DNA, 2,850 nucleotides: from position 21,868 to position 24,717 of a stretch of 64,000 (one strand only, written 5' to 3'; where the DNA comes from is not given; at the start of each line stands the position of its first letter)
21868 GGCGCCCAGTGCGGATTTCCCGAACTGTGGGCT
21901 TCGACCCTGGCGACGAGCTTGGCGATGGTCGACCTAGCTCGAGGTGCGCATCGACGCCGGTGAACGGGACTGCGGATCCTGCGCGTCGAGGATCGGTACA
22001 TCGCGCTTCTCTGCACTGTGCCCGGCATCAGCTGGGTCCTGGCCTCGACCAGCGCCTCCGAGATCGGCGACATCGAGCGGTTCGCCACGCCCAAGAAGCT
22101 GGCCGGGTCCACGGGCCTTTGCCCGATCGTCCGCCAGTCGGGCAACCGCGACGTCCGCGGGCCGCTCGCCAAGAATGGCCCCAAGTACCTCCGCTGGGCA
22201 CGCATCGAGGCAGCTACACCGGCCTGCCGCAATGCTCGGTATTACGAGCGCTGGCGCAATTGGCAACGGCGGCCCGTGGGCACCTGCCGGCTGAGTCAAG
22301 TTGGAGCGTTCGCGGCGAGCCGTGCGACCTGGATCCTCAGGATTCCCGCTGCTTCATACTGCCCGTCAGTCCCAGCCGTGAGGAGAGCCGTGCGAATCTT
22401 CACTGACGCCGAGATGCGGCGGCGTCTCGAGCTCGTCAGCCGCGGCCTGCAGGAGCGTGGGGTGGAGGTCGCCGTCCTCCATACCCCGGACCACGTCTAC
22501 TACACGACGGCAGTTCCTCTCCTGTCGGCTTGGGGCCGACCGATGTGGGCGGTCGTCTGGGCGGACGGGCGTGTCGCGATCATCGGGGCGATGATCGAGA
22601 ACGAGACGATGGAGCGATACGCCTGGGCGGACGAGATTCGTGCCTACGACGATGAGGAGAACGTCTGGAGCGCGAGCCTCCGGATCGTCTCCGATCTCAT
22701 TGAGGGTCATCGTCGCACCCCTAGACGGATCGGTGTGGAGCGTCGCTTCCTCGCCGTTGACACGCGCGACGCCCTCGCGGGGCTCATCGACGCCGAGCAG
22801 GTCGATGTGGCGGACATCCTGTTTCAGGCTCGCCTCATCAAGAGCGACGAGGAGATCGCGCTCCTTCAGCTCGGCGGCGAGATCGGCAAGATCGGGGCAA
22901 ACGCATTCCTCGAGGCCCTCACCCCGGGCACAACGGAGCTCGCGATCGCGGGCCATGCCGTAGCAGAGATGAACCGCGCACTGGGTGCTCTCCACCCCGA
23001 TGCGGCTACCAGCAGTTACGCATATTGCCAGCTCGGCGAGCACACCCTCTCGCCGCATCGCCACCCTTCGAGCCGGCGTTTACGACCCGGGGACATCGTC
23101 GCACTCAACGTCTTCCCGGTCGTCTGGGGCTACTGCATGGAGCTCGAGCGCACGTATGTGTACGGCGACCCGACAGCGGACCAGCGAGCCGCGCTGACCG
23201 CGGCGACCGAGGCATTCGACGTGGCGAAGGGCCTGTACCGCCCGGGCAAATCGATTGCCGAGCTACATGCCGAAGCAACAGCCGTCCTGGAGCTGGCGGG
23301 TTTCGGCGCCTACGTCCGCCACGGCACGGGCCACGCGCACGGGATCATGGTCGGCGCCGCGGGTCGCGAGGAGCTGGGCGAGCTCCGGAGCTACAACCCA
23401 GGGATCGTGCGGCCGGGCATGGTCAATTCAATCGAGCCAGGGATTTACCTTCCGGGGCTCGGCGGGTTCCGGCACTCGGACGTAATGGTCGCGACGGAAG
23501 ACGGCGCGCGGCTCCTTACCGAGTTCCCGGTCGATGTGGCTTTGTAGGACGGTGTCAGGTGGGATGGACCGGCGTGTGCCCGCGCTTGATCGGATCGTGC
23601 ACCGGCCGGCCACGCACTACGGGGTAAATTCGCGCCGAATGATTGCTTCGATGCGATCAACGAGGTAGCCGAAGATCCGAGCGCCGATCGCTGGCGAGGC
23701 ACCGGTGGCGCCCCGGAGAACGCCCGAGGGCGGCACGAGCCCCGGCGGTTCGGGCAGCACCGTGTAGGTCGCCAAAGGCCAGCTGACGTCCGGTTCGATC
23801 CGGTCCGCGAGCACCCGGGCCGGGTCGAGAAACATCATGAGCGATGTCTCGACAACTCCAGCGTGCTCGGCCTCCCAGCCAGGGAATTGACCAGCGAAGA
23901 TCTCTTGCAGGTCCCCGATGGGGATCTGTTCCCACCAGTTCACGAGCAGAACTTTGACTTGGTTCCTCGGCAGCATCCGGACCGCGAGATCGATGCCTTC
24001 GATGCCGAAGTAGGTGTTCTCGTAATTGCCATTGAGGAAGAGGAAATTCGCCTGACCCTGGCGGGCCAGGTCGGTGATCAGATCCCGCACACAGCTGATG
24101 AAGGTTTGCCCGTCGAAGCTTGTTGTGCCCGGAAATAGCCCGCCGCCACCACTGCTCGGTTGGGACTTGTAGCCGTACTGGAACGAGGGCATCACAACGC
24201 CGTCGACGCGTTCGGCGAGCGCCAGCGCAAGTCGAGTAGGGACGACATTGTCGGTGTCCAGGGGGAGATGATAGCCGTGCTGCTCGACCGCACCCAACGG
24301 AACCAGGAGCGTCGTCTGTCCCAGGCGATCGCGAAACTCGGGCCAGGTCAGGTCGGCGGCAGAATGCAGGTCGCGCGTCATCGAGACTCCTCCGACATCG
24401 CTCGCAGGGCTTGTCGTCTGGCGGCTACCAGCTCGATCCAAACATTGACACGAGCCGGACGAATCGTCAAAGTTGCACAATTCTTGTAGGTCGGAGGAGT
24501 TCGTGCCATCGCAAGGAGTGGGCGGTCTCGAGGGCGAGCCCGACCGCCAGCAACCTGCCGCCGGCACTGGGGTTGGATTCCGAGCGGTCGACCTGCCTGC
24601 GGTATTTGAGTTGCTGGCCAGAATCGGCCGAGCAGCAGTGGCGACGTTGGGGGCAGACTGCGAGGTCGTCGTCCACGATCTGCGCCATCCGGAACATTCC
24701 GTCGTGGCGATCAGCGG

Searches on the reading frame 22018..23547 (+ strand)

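Call 29: search_protein_families(library=pfam, proteins=[window:22018-23547:+], max_evalue=0.001)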
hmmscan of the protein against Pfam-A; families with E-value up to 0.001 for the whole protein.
window:22018-23547:+ (509 aa): 3 families
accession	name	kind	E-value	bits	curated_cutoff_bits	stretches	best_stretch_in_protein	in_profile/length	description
PF00557.29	Peptidase_M24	-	1.3e-37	130.1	23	1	287-494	7-208/208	Metallopeptidase family M24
PF02371.22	Transposase_20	-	4.2e-16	59.5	21.3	1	1-71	7-77/87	Transposase IS116/IS110/IS902 family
PF01321.24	Creatinase_N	-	4.7e-09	37.3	22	1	136-274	1-128/128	Creatinase/Prolidase N-terminal domain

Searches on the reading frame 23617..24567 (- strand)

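Call 29: search_protein_families(library=pfam, proteins=[window:23617-24567:-], max_evalue=0.001)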
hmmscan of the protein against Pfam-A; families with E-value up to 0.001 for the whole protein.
window:23617-24567:- (316 aa): 1 family
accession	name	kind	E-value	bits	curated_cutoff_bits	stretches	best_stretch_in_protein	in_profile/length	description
PF02633.19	Creatininase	-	2.8e-47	161.6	31.3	1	71-309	1-237/238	Creatinine amidohydrolase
